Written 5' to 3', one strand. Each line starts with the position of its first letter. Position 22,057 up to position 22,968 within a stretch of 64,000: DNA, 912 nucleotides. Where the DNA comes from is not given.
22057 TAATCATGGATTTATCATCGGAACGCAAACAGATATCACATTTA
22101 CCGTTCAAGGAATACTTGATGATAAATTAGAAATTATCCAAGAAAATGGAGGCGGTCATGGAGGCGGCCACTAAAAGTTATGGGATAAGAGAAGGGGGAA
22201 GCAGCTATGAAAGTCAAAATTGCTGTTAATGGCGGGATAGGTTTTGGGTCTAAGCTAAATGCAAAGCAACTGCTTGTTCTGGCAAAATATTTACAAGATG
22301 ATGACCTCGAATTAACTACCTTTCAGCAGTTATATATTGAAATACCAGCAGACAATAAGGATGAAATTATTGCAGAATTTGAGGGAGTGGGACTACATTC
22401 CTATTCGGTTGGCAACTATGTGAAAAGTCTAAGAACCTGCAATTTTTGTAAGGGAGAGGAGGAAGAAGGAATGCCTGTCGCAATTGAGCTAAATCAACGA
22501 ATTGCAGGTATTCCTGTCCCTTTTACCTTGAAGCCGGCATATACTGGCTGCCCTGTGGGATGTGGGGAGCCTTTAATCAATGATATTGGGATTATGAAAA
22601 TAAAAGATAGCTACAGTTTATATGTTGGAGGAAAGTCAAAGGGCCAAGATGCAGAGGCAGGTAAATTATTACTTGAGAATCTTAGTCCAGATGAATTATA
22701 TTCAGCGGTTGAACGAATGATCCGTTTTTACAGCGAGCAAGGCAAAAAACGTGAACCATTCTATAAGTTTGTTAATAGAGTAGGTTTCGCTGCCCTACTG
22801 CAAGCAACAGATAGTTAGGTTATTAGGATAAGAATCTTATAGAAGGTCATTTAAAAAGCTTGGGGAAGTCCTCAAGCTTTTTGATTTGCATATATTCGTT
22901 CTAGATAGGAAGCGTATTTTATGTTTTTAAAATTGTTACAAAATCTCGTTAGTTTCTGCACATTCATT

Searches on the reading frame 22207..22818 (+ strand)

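Call 63: search_protein_families(library=pfam, proteins=[window:22207-22818:+], max_evalue=0.00001)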
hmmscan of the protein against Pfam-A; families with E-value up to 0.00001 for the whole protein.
window:22207-22818:+ (203 aa): 1 family
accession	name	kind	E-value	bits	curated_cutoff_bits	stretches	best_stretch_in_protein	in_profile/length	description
PF01077.27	NIR_SIR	-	4.7e-14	52.6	27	1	79-200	15-149/158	Nitrite and sulphite reductase 4Fe-4S domain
